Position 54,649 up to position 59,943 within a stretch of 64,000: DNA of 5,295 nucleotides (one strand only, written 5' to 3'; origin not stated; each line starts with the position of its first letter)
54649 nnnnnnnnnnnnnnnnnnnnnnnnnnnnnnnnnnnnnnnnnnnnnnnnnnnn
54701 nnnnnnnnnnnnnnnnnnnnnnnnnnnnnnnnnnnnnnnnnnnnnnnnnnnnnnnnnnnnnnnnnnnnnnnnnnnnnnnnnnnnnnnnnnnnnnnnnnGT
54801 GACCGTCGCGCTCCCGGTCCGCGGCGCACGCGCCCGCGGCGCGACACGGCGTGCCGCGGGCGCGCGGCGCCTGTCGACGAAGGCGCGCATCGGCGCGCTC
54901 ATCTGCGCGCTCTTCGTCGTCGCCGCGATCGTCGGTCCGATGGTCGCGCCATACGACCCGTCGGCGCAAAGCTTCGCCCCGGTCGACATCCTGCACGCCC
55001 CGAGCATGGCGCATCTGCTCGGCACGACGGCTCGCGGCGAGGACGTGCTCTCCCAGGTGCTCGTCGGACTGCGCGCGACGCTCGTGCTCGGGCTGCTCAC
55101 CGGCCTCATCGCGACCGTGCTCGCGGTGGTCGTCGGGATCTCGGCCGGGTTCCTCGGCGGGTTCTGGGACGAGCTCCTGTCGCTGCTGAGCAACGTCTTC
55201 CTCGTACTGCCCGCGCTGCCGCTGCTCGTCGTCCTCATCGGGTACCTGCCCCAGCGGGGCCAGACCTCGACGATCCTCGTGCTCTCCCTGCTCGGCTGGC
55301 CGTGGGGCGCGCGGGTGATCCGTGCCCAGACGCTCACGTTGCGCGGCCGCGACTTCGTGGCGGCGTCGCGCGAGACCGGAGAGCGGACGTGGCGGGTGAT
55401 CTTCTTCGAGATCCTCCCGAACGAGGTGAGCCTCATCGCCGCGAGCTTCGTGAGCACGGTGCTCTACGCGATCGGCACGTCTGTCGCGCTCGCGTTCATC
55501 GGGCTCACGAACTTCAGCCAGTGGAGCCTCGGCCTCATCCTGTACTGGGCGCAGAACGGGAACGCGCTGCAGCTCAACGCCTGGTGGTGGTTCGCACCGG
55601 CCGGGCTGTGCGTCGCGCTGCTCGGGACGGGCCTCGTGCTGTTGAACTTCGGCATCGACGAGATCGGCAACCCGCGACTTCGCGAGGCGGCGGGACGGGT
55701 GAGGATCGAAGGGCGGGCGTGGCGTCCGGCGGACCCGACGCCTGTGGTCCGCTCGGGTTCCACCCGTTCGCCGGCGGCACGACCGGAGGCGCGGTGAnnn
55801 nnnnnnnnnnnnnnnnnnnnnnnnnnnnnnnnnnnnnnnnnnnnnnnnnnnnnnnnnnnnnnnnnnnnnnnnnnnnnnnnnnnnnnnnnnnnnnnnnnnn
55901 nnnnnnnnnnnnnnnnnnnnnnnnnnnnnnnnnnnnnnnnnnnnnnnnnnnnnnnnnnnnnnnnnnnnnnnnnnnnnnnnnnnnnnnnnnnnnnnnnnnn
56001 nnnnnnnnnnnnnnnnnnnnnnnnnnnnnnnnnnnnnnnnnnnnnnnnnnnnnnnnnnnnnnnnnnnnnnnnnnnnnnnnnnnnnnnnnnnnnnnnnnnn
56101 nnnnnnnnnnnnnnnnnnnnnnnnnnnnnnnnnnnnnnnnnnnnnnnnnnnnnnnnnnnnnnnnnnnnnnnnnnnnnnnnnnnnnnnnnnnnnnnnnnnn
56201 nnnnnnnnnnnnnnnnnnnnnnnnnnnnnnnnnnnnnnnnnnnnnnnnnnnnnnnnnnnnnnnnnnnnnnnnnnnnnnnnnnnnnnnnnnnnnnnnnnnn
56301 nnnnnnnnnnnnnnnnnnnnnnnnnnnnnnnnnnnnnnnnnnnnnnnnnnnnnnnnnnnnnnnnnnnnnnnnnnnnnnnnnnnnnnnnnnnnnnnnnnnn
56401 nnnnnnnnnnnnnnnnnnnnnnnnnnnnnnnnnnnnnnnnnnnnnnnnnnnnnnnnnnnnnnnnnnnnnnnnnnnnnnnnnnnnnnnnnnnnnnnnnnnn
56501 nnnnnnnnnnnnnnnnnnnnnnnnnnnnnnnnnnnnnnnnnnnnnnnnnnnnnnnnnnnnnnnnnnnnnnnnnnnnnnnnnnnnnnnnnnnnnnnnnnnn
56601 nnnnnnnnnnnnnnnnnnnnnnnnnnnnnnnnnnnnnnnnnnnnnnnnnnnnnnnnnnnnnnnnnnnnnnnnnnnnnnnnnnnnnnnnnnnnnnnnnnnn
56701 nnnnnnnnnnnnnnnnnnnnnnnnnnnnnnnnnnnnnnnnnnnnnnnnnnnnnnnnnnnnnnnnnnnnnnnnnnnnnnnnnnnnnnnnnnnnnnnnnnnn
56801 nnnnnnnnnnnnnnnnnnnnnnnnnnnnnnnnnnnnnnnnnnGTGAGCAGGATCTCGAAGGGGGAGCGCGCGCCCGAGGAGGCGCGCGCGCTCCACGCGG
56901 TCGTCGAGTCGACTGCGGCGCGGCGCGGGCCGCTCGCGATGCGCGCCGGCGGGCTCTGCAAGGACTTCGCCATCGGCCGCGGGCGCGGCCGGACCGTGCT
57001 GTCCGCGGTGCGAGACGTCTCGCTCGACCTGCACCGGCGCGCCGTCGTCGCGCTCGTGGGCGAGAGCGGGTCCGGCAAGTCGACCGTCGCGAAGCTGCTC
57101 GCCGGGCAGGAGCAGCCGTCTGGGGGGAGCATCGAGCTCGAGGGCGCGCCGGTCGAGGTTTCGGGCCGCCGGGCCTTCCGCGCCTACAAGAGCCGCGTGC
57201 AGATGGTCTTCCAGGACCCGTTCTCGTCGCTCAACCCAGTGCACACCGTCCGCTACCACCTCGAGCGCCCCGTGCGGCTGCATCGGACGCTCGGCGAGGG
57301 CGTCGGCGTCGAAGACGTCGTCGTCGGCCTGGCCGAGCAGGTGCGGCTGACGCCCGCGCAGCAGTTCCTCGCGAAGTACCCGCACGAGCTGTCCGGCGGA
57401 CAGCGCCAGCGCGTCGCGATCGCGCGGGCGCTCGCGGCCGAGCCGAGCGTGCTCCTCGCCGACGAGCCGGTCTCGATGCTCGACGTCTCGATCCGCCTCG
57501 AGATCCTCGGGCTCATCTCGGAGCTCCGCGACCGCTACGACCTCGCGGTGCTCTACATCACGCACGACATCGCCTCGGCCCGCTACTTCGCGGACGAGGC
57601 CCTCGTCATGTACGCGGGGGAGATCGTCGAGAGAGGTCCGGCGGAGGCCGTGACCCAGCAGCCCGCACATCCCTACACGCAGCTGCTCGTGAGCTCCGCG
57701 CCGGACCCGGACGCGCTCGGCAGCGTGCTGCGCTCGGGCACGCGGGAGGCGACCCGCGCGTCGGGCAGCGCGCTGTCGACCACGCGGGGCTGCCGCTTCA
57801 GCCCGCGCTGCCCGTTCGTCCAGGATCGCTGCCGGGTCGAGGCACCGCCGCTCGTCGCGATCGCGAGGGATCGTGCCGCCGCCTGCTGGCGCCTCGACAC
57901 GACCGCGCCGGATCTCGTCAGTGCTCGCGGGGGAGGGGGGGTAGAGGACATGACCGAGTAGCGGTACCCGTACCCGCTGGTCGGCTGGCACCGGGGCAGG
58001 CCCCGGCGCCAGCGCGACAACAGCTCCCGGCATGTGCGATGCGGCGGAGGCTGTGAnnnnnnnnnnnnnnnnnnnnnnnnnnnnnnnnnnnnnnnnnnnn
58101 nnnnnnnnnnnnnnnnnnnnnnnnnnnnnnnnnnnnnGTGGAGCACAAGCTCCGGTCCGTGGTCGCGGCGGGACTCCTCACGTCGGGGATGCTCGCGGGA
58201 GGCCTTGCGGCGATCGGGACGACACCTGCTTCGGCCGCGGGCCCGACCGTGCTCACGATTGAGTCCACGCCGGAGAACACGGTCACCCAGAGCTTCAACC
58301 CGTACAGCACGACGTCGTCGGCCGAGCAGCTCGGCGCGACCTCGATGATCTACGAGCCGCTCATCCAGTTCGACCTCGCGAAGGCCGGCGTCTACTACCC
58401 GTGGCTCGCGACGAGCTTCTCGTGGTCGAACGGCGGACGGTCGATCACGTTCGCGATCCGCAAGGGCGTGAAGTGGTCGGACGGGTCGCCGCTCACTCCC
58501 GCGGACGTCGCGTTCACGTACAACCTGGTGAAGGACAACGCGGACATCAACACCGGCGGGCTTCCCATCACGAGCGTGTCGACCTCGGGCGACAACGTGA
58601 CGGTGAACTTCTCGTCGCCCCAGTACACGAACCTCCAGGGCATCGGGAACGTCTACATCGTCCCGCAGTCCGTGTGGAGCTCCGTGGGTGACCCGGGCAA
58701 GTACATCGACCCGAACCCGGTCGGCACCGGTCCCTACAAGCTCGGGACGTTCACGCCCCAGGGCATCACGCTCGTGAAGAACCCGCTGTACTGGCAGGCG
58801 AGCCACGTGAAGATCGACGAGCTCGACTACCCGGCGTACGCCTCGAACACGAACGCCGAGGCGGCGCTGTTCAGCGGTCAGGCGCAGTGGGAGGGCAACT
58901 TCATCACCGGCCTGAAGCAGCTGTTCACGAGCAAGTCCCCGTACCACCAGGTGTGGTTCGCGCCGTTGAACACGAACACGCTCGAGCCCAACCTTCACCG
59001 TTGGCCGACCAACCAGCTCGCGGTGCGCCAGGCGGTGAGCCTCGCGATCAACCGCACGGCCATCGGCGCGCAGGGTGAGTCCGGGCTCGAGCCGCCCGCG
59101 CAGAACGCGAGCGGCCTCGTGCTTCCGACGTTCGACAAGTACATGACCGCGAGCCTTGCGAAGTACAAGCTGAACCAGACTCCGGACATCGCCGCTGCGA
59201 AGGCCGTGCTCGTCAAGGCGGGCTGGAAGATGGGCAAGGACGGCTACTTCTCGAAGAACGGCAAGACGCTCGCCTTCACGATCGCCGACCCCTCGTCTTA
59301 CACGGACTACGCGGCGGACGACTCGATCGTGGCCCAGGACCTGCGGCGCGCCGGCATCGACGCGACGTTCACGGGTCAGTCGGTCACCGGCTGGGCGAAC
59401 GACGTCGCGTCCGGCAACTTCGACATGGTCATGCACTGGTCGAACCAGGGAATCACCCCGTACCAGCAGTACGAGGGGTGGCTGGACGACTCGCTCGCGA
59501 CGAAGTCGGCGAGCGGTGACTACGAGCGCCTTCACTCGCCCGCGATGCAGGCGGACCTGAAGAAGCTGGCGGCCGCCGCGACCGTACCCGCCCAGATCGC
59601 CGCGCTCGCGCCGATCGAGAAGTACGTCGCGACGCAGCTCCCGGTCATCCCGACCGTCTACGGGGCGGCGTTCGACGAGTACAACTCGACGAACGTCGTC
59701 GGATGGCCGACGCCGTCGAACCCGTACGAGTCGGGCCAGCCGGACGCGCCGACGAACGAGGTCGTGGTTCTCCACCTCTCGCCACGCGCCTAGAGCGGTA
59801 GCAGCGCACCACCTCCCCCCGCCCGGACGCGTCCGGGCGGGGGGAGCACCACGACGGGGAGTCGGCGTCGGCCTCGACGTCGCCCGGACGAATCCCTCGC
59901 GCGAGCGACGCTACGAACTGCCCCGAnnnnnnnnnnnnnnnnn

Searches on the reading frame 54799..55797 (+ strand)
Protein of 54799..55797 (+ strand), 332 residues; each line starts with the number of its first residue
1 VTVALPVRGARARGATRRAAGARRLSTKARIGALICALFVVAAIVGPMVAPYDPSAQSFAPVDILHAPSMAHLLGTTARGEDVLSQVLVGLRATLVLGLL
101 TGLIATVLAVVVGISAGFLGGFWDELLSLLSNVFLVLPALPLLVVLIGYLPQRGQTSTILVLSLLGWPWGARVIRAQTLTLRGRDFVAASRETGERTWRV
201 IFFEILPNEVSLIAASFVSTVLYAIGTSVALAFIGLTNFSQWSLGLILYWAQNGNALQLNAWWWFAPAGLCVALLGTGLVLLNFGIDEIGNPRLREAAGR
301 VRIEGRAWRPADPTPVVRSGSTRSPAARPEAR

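Call 73: search_protein_families(library=pfam, proteins=[window:54799-55797:+], max_evalue=0.001)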
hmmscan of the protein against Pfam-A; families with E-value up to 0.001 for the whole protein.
window:54799-55797:+ (332 aa): 2 families
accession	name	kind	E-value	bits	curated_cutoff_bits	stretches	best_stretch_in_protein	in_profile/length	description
PF00528.27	BPD_transp_1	-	1.2e-19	71.2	26.4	1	109-282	1-174/184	Binding-protein-dependent transport system inner membrane component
PF12911.12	OppC_N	-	9.2e-06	25.9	23.9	1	29-62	16-48/53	N-terminal TM domain of oligopeptide transport permease C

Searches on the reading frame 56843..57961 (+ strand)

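Call 73: search_protein_families(library=pfam, proteins=[window:56843-57961:+], max_evalue=0.001)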
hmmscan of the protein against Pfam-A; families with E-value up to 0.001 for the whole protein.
window:56843-57961:+ (372 aa): 4 families
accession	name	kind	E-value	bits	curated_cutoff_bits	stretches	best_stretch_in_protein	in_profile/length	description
PF00005.33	ABC_tran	-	4.2e-32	112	25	1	57-210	2-136/137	ABC transporter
PF08352.17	oligo_HPY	-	7.6e-16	58.7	27.1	1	262-330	1-65/65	Oligopeptide/dipeptide transporter, C-terminal region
PF13304.12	AAA_21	-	0.0002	22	27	0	69-89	2-28/304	AAA domain, putative AbiEii toxin, Type IV TA system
PF13401.12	AAA_22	-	0.00047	20.9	27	0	65-126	4-33/130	AAA domain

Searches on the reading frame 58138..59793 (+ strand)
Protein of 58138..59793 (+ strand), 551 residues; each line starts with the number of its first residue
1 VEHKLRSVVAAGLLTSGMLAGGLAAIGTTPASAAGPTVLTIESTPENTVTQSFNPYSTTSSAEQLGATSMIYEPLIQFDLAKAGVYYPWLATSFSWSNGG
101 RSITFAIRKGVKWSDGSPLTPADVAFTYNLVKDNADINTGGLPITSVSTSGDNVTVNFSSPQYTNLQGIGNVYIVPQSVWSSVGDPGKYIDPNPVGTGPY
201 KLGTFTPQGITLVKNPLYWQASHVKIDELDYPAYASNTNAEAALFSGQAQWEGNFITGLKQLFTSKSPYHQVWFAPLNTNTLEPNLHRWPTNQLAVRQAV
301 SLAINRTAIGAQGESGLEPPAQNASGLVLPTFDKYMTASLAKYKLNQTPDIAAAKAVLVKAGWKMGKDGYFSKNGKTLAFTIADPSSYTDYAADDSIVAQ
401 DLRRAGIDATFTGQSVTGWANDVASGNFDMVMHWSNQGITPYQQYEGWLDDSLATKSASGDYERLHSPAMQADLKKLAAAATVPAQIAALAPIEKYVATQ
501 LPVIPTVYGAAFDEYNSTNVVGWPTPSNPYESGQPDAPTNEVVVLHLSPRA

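Call 73: search_protein_families(library=pfam, proteins=[window:58138-59793:+], max_evalue=0.001)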
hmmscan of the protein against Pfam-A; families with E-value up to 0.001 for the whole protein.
window:58138-59793:+ (551 aa): 1 family
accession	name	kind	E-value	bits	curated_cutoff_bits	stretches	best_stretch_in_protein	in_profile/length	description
PF00496.27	SBP_bac_5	-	1.1e-66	225.9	32.4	1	86-450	2-362/368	Bacterial extracellular solute-binding proteins, family 5 Middle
